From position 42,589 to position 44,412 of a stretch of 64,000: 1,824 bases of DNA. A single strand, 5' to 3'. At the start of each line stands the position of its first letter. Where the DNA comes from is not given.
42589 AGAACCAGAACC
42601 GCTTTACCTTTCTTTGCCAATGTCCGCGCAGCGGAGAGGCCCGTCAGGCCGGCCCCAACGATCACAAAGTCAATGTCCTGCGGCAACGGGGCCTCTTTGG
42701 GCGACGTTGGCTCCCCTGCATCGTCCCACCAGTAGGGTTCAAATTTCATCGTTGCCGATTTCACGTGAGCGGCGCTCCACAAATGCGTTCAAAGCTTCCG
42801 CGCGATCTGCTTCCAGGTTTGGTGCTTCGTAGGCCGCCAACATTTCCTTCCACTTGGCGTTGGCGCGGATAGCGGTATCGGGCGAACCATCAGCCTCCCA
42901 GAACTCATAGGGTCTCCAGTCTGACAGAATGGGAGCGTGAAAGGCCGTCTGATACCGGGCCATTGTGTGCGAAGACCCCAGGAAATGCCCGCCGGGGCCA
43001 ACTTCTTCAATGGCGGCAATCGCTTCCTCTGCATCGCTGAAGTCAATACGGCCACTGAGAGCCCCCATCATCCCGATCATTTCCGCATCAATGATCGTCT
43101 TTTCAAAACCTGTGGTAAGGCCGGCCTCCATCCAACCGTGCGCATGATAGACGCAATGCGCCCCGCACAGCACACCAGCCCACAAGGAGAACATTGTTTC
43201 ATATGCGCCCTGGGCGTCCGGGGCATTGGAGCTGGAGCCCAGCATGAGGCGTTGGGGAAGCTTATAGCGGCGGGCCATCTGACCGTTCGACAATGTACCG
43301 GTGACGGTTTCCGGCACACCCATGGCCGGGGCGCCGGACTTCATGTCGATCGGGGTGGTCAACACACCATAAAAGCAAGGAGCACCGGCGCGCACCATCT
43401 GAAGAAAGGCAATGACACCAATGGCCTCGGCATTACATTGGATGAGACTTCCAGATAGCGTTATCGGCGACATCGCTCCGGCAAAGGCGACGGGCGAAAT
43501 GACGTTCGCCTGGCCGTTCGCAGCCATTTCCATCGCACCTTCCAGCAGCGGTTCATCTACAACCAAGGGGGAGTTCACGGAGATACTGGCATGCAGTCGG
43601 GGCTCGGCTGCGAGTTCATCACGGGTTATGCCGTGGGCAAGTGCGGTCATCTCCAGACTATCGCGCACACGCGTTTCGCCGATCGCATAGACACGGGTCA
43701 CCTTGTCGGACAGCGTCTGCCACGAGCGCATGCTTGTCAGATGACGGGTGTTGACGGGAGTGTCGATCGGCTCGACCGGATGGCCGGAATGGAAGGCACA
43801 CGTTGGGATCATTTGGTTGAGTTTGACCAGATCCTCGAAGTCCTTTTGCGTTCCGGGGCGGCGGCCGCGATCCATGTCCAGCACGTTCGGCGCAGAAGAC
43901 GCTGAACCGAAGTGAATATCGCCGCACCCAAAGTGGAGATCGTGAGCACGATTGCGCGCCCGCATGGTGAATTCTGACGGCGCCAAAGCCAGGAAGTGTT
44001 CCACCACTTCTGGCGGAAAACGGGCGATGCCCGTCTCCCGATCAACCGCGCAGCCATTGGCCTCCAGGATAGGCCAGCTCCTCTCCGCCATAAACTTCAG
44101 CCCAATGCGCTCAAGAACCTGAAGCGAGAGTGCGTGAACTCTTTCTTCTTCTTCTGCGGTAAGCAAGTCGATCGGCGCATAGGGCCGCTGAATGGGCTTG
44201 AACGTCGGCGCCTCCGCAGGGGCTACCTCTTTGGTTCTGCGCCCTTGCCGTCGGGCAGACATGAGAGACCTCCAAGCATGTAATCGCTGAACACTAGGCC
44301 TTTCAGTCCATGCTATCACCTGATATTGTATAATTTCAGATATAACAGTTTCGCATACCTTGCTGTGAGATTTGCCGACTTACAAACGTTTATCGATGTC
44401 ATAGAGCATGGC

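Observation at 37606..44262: Tightly coupled five-gene operon: non-Pyl MttB methyltransferase, DAO-type flavoprotein, StcD-like demethylase, MmgE/PrpD protein, RidA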

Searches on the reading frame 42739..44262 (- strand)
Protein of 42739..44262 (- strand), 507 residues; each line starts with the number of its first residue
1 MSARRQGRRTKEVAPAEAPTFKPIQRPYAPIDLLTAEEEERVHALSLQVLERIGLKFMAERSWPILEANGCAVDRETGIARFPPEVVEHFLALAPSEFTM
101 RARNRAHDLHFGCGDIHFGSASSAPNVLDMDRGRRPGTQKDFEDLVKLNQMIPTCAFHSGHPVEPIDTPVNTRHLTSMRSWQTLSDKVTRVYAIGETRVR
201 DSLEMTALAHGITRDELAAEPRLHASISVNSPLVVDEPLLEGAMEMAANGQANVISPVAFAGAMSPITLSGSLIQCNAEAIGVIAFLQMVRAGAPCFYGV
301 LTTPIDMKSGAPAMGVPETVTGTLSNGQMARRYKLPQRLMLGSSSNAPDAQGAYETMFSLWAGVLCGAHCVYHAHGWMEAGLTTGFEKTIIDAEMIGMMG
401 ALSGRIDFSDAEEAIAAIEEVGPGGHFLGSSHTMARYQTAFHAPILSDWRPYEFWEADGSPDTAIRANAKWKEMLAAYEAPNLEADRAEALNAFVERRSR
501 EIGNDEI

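Call 5: search_protein_families(library=pfam, proteins=[window:42739-44262:-])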
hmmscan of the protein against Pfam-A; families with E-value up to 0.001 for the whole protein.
window:42739-44262:- (507 aa): 1 family
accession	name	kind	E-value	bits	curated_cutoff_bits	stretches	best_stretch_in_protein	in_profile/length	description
PF06253.16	MTTB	-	7.4e-166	552.5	25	1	4-503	4-500/500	Trimethylamine methyltransferase (MTTB)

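Call 6: search_protein_families(library=ncbifam, proteins=[window:42739-44262:-])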
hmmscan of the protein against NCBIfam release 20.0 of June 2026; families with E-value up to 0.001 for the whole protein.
window:42739-44262:- (507 aa): 1 family
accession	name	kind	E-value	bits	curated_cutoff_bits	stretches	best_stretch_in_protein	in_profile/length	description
TIGR02369.2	trimeth_pyl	equivalog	6.4e-87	292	525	1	31-497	3-467/469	[trimethylamine--corrinoid protein] Co-methyltransferase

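Call 7: search_solved_structures(query=window:42739-44262:-, max_evalue=0.001)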
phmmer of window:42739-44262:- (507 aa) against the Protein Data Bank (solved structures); distinct sequences matched with E-value up to 0.001: 5.
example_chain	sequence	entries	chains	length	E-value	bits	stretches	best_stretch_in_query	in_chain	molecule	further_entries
4yyc_A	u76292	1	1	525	1.3e-85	291.3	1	7-499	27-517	Putative trimethylamine methyltransferase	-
2qne_A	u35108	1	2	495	1.9e-75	257.9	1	31-504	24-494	Putative methyltransferase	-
9yce_A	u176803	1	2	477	2e-75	257.8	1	32-504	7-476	Glycine betaine methyltransferase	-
7xcm_A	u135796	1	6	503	2.2e-41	145.5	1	31-500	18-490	Trimethylamine methyltransferase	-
7xcl_A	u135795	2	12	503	2.4e-41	145.4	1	31-500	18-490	Trimethylamine methyltransferase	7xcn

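Call 13: find_homologous_proteins(query=window:42739-44262:-, max_evalue=1e-50)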
Query window:42739-44262:- (507 aa): 3577 proteins with E <= 1e-50 among 8000 candidates; the best 120 are listed.
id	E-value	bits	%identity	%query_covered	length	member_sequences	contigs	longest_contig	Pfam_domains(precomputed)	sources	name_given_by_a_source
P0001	0.0e+0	1156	100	100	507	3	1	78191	PF06253.17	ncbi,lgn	-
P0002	0.0e+0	1015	87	100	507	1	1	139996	PF06253.17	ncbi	ncbi:MAG: trimethylamine methyltransferase family protein [Pseudomonadota bacterium]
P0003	0.0e+0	1014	88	96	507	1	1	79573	PF06253.17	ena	-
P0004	0.0e+0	1014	89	96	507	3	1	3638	PF06253.17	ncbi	-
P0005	3.1e-297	1004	86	100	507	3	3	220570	PF06253.17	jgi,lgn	-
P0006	1.4e-289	979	85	97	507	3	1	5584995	PF06253.17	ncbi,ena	-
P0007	1.5e-282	956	83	100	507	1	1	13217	PF06253.17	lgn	-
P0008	5.9e-281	951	82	100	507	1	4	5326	PF06253.17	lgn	-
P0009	2.1e-277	939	83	96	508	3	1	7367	PF06253.17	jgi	jgi:trimethylamine--corrinoid protein Co-methyltransferase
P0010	3.5e-277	938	81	100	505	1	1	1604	PF06253.17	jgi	-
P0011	3.6e-277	938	81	100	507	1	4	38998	PF06253.17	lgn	-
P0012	6.1e-274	927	80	100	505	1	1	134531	PF06253.17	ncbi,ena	-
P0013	2.1e-272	922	81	97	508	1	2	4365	PF06253.17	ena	-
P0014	9.3e-269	910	79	100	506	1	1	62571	PF06253.17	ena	-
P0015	3.5e-259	879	77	96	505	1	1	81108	PF06253.17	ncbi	-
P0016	1.4e-257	873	75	100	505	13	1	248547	PF06253.17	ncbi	ncbi:MAG: trimethylamine methyltransferase family protein [Pseudomonadota bacterium]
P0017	3.8e-257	872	75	100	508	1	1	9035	PF06253.17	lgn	-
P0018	1.1e-256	871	75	100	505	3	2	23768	PF06253.17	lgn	-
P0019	5.8e-256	868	76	97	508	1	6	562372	PF06253.17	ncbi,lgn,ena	-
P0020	9.1e-256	867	75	99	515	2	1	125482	PF06253.17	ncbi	-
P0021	2.8e-254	863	75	100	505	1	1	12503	PF06253.17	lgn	-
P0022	5.0e-253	858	73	100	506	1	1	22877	PF06253.17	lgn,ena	-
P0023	9.2e-253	858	75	100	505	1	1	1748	PF06253.17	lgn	-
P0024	3.4e-252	856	75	96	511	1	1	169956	PF06253.17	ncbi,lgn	-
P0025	1.1e-251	854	75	95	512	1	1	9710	PF06253.17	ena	-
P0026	3.4e-251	852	74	100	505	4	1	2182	PF06253.17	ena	-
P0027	4.7e-251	852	74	100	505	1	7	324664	PF06253.17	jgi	jgi:trimethylamine---corrinoid protein Co-methyltransferase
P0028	6.7e-251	851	74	100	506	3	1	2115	PF06253.17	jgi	jgi:trimethylamine---corrinoid protein Co-methyltransferase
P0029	3.2e-250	849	74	100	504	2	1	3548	PF06253.17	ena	-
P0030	3.6e-250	849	74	99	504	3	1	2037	PF06253.17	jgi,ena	-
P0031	1.2e-249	847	75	96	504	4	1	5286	PF06253.17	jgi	-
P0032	2.1e-249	847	73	100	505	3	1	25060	PF06253.17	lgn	-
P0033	3.1e-249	846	73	100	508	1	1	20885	PF06253.17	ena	-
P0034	3.1e-249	846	74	96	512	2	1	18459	PF06253.17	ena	-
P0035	2.1e-248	843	72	100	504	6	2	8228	PF06253.17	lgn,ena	-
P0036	4.4e-248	842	73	99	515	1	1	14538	PF06253.17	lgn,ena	-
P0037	5.7e-248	842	73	97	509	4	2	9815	PF06253.17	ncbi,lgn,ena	-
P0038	1.2e-247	841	72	100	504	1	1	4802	PF06253.17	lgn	-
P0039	3.5e-247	839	74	96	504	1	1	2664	PF06253.17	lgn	-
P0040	4.6e-247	839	72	99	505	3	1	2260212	PF06253.17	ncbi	-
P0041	8.4e-247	838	71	100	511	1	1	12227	PF06253.17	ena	-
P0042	1.2e-246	837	74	96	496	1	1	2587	PF06253.17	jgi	jgi:trimethylamine--corrinoid protein Co-methyltransferase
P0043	2.7e-246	836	73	100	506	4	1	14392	PF06253.17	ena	-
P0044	8.4e-246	835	74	96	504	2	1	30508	PF06253.17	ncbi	ncbi:MAG: trimethylamine methyltransferase family protein [Pseudomonadota bacterium]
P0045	8.6e-246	835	75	95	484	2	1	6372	PF06253.17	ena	-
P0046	1.2e-245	834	72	97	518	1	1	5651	PF06253.17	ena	-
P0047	1.3e-245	834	72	100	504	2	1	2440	PF06253.17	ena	-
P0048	3.4e-245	833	74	96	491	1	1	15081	PF06253.17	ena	-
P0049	4.3e-245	832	74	95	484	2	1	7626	PF06253.17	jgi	jgi:trimethylamine--corrinoid protein Co-methyltransferase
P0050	6.6e-245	832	73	96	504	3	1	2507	PF06253.17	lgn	-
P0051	1.4e-244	831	72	100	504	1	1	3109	PF06253.17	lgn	-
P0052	2.3e-244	830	72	100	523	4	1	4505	PF06253.17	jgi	jgi:trimethylamine---corrinoid protein Co-methyltransferase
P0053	2.3e-244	830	73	96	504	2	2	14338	PF06253.17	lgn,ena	-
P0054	2.4e-244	830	73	96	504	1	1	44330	PF06253.17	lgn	-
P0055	2.6e-244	830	73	96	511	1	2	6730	PF06253.17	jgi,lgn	-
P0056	3.1e-244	829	73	96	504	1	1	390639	PF06253.17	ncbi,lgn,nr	ncbi:MAG: methyltransferase [Rhizobiales bacterium]|nr:methyltransferase [Hyphomicrobiales bacterium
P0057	3.9e-244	829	74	95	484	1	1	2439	PF06253.17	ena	-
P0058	4.5e-244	829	72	100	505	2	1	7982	PF06253.17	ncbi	ncbi:MAG: trimethylamine methyltransferase family protein [Pseudomonadota bacterium]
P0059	9.0e-244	828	71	100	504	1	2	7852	PF06253.17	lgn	-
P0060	2.1e-243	827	73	96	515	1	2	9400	PF06253.17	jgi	-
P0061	2.5e-243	826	73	96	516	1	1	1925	PF06253.17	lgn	-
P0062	5.9e-243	825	72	100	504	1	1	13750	PF06253.17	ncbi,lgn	ncbi:MAG: trimethylamine methyltransferase family protein [Pseudomonadota bacterium]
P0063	6.1e-243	825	72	100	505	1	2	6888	PF06253.17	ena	-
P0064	8.9e-243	825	69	99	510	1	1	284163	PF06253.17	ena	-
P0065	1.2e-242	824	73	96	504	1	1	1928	PF06253.17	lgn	-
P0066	2.0e-242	823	72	96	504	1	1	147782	PF06253.17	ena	-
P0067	2.4e-242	823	74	95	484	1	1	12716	PF06253.17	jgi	-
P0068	7.0e-242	822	69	99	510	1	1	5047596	PF06253.17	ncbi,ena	-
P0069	7.8e-242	822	70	100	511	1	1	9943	PF06253.17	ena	-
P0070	1.5e-241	821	75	94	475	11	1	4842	PF06253.17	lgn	-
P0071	1.3e-240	818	69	100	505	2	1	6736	PF06253.17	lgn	-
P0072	1.9e-240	817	71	100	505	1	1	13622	PF06253.17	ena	-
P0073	4.9e-240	816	72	97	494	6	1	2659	PF06253.17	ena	-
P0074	7.9e-240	815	72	95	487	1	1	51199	PF06253.17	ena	-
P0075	1.6e-239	814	72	96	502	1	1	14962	PF06253.17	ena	-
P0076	1.0e-238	811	70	100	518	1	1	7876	PF06253.17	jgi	jgi:trimethylamine--corrinoid protein Co-methyltransferase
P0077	4.1e-238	809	71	98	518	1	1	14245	PF06253.17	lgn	-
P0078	5.9e-237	805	70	98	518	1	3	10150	PF06253.17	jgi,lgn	-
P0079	1.4e-233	794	69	100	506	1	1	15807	PF06253.17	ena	-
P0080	3.8e-233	793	69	100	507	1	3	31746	PF06253.17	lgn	-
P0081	4.1e-233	793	70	97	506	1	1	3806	PF06253.17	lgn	-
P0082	1.1e-231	788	69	99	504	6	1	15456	PF06253.17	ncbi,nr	ncbi:MAG: trimethylamine methyltransferase family protein [Alphaproteobacteria bacterium]|nr:trimeth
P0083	6.2e-226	769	66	97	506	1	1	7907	PF06253.17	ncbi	-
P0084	1.2e-225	768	67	100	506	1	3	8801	PF06253.17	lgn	-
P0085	5.2e-225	766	68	100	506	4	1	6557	PF06253.17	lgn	-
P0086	2.1e-222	757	66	97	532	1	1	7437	PF06253.17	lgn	-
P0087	1.3e-220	752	64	100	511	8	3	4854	PF06253.17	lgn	-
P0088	9.4e-220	749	64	100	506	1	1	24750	PF06253.17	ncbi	-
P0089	4.9e-219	746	65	98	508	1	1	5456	PF06253.17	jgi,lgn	jgi:trimethylamine--corrinoid protein Co-methyltransferase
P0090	2.8e-217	741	65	99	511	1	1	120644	PF06253.17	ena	-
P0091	3.1e-216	737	67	96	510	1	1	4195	PF06253.17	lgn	-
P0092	6.1e-212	723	64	100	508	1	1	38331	PF06253.17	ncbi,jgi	-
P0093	1.0e-210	719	67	93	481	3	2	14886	PF06253.17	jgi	-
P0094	2.5e-209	714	62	100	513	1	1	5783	PF06253.17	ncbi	-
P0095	1.2e-207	709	80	76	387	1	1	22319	PF06253.17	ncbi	ncbi:MAG: trimethylamine methyltransferase family protein, partial [Pseudomonadota bacterium]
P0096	3.0e-205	701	63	94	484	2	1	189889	PF06253.17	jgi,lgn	-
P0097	2.9e-204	698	63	97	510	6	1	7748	PF06253.17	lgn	-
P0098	3.3e-204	697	63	97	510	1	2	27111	PF06253.17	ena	-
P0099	4.0e-188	644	58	96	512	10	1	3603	PF06253.17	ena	-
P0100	5.9e-188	644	80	70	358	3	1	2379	PF06253.17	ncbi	ncbi:MAG: trimethylamine methyltransferase family protein, partial [Pseudomonadota bacterium]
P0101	2.0e-187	642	59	96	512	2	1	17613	PF06253.17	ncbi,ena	-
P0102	2.6e-187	642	58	96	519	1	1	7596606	PF06253.17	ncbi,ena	-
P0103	3.7e-187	641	58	97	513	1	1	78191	PF06253.17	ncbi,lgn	-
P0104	3.7e-186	638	58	97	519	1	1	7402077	PF06253.17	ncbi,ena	-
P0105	1.6e-185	636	58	99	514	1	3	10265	PF06253.17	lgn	-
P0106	4.6e-185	634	59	96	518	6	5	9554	PF06253.17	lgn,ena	-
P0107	2.8e-184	632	56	96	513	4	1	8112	PF06253.17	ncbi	ncbi:MAG: trimethylamine methyltransferase family protein [Pseudomonadota bacterium]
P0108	3.0e-184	632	57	97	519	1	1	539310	PF06253.17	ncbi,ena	-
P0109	5.2e-183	628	58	95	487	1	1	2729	PF06253.17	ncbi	-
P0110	1.6e-182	626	58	99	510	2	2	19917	PF06253.17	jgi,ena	-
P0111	1.9e-182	626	55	100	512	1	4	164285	PF06253.17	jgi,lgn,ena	-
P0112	1.1e-181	623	56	96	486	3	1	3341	PF06253.17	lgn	-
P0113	8.7e-181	620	55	99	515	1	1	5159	PF06253.17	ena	-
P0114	1.1e-180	620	56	99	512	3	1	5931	PF06253.17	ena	-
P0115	9.9e-180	617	60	90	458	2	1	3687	PF06253.17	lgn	-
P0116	3.8e-179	615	54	99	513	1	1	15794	PF06253.17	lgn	-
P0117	9.7e-179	613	57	95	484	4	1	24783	PF06253.17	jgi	-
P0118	1.1e-178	613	58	96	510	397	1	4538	PF06253.17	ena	-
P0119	1.5e-178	613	56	100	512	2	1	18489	PF06253.17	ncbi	-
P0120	1.6e-178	613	57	95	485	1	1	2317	PF06253.17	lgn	-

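Call 14: find_encoding_contigs(protein=P0001, flank=10000, max_places=3)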
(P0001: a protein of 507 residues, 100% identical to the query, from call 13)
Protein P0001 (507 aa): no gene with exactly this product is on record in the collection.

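Call 15: find_encoding_contigs(protein=P0006, flank=10000, max_places=2)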
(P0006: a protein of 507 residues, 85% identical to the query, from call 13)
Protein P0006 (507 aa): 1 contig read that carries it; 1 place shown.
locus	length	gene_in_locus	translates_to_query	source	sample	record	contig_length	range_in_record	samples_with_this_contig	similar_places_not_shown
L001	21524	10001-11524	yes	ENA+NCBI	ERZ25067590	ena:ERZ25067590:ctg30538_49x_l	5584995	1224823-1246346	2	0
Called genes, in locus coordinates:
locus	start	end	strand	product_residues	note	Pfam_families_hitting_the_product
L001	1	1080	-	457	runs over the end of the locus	PF00202:Aminotran_3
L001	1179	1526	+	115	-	PF00126:HTH_1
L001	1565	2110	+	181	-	PF03466:LysR_substrate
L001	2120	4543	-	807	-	PF01266:DAO, PF13738:Pyr_redox_3 (faint), PF16350:FAO_M, PF01571:GCV_T, PF08669:GCV_T_C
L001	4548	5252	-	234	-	PF17645:Amdase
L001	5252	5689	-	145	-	PF10604:Polyketide_cyc2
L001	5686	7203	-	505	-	PF06253:MTTB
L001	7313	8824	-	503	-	PF07364:DUF1485, PF07171:MlrC_C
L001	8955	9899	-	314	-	PF00126:HTH_1, PF03466:LysR_substrate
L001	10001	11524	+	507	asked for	PF06253:MTTB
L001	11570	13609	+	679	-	PF00724:Oxidored_FMN, PF07992:Pyr_redox_2 (weak), PF00070:Pyr_redox (faint), PF03486:HI0933_like (faint), PF13450:NAD_binding_8 (weak)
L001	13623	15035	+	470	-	PF03972:MmgE_PrpD_N, PF19305:MmgE_PrpD_C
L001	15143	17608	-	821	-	PF18465:Rieske_3, PF00384:Molybdopterin, PF01568:Molydop_binding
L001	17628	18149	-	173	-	PF00355:Rieske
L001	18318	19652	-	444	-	PF00072:Response_reg, PF00158:Sigma54_activat, PF14532:Sigma54_activ_2, PF07724:AAA_2, PF07728:AAA_5, PF25601:AAA_lid_14, PF02954:HTH_8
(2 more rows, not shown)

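Call 16: find_encoding_contigs(protein=P0040, flank=10000, max_places=2)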
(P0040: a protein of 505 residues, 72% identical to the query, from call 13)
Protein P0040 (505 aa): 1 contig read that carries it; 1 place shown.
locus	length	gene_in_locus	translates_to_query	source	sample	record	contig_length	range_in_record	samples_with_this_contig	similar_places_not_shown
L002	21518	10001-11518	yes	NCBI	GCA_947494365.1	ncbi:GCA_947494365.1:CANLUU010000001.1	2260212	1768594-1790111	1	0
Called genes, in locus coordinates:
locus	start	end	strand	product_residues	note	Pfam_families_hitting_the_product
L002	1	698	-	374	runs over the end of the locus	PF00696:AA_kinase, PF01472:PUA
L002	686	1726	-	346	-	PF01018:GTP1_OBG, PF01926:MMR_HSR1, PF02421:FeoB_N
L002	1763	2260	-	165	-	PF13302:Acetyltransf_3, PF00583:Acetyltransf_1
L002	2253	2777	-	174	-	PF13302:Acetyltransf_3, PF00583:Acetyltransf_1 (weak)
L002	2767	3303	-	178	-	PF13302:Acetyltransf_3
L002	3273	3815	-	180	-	PF13302:Acetyltransf_3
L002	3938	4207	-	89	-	PF01016:Ribosomal_L27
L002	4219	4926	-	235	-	-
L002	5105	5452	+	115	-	-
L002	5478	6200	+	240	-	PF13489:Methyltransf_23 (faint), PF08241:Methyltransf_11, PF08242:Methyltransf_12 (weak), PF13649:Methyltransf_25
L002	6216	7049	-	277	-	PF09832:DUF2059 (weak)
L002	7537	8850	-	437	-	PF03972:MmgE_PrpD_N, PF19305:MmgE_PrpD_C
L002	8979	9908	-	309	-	PF00126:HTH_1, PF03466:LysR_substrate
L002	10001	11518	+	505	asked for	PF06253:MTTB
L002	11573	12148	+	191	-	PF16867:DMSP_lyase, PF07883:Cupin_2 (weak)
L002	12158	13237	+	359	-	PF01965:DJ-1_PfpI (weak), PF00165:HTH_AraC (weak), PF12833:HTH_18, PF00165:HTH_AraC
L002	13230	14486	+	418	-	PF01946:Thi4 (weak), PF00890:FAD_binding_2 (weak), PF01266:DAO, PF13450:NAD_binding_8 (faint)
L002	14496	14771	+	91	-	PF04267:SoxD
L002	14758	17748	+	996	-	PF13510:Fer2_4, PF00890:FAD_binding_2 (weak), PF01134:GIDA (weak), PF07992:Pyr_redox_2, PF12831:FAD_oxidored, PF17806:SO_alpha_A3, PF01571:GCV_T, PF08669:GCV_T_C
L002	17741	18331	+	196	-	PF01571:GCV_T (weak)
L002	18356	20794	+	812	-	PF01266:DAO, PF16350:FAO_M, PF01571:GCV_T, PF08669:GCV_T_C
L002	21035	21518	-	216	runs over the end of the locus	PF03472:Autoind_bind, PF00196:GerE, PF04545:Sigma70_r4 (weak), PF08281:Sigma70_r4_2 (weak)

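Call 17: find_encoding_contigs(protein=P0068, flank=10000, max_places=2)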
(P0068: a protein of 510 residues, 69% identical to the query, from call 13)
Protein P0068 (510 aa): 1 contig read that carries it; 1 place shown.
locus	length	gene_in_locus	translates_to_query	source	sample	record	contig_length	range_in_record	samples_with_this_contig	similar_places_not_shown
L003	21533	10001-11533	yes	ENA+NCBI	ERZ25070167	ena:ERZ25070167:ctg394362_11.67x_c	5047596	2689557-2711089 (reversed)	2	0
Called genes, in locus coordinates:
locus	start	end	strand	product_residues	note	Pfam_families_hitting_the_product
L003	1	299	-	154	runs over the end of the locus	-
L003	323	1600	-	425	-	PF21687:T2SSK_1st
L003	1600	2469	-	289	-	PF03781:FGE-sulfatase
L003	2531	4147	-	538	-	PF00496:SBP_bac_5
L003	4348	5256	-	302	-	PF12833:HTH_18, PF00165:HTH_AraC, PF06445:GyrI-like, PF14526:Cass2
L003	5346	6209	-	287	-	PF00165:HTH_AraC (faint), PF12833:HTH_18, PF06445:GyrI-like, PF14526:Cass2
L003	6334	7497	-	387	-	PF00144:Beta-lactamase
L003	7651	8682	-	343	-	PF04616:Glyco_hydro_43 (weak), PF22847:Glyco_hydro_43_rel (weak), PF00251:Glyco_hydro_32N (weak)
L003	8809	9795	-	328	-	PF02826:2-Hacid_dh_C, PF03446:NAD_binding_2 (weak)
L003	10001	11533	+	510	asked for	PF06253:MTTB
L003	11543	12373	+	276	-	PF00106:adh_short, PF08659:KR, PF13561:adh_short_C2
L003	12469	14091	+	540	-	PF00999:Na_H_Exchanger, PF02254:TrkA_N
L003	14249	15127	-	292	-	PF19420:DDAH_eukar, PF02274:ADI (weak)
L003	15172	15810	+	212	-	PF13489:Methyltransf_23, PF08241:Methyltransf_11, PF13649:Methyltransf_25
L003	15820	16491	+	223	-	PF02798:GST_N (weak), PF13409:GST_N_2, PF13417:GST_N_3, PF00043:GST_C (weak)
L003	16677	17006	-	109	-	-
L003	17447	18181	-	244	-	-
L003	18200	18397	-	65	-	-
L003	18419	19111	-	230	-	-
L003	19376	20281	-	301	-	PF00126:HTH_1, PF03466:LysR_substrate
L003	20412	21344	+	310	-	PF00561:Abhydrolase_1, PF12146:Hydrolase_4 (weak), PF12697:Abhydrolase_6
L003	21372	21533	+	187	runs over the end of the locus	PF01243:PNPOx_N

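Call 48: search_dna_similar(query=window:42739-44262:-, collection=plasmids, mode=protein, max_rows=30, max_evalue=1e-60)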
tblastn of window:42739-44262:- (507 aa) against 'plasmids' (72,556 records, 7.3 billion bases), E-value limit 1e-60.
Records with a match: 140; places in all: 176; records where one place covers at least 80% of the query: 139.
Best place of each record, by identity: <60% 140.
By first word of the organism name: Sinorhizobium 75; Leisingera 17; Mesorhizobium 9; Cereibacter 8; Paracoccus 4; Rhizobium 4; Shinella 3; Ruegeria 3; Phaeobacter 2; Phyllobacterium 2; and 12 more.
By predicted mobility (MOB-suite, as given by PLSDB): conjugative 73; non-mobilizable 63; mobilizable 4.
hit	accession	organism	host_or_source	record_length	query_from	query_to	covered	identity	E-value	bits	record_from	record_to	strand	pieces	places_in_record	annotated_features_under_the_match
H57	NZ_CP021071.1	Mesorhizobium sp. WSM1497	Biserrula pelecinus L.,cell ...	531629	1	504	99%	42.3%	2e-117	387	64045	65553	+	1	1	trimethylamine methyltransferase family protein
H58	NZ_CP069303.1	Shinella sp. PSBB067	monoisolate,Minnesota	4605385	4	503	99%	42.2%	2e-120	396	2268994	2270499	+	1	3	none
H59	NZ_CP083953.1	Mesorhizobium sp. B2-1-8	cell culture,soil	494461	1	504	99%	41.8%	4e-117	386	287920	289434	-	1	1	trimethylamine methyltransferase family protein | FAD-dependent oxidoreductase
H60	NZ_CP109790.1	Leisingera thetidis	-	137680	21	503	95%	42.6%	6e-110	366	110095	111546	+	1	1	trimethylamine methyltransferase family protein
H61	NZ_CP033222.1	Parasedimentitalea marina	Cell culture,deep seawater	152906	29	502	93%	42.4%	2e-112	373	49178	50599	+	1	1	trimethylamine methyltransferase family protein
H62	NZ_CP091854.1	Terrarubrum flagellatum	cell culture,forest soil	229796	15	503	96%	40.7%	3e-118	390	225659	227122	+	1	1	trimethylamine methyltransferase family protein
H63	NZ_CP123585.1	Alisedimentitalea scapharcae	Anadara broughtonii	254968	21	502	95%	41.0%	8e-110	365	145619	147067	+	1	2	trimethylamine methyltransferase family protein | DMT family transporter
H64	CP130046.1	Sinorhizobium meliloti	Medicago,Cell culture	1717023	27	506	95%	41.0%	2e-85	385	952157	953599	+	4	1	none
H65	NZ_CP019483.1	Sinorhizobium meliloti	alfalfa,whole organism,alfalfa nodule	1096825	21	506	96%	40.5%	5e-111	369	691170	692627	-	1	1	record has no annotation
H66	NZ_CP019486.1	Sinorhizobium meliloti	alfalfa,single cell,nitrogen fixing ...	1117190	21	506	96%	40.5%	5e-111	369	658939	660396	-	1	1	record has no annotation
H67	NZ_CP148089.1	Sinorhizobium meliloti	Medicago sativa,cell culture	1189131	21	506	96%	40.5%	5e-111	369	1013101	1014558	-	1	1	record has no annotation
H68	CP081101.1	Rhodobacteraceae bacterium M382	-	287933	21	502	95%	40.8%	1e-109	365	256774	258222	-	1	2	trimethylamine methyltransferase family protein | DMT family transporter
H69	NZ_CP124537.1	Fuscovulum ytuae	pure culture,sediment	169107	4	503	99%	39.3%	3e-95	323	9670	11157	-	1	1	trimethylamine methyltransferase family protein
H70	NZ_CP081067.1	Leisingera caerulea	-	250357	2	506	100%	38.8%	2e-112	373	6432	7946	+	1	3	trimethylamine methyltransferase family protein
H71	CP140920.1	Sinorhizobium meliloti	Medicago lupulina,whole organism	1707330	21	506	95%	40.4%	5e-93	368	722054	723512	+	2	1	none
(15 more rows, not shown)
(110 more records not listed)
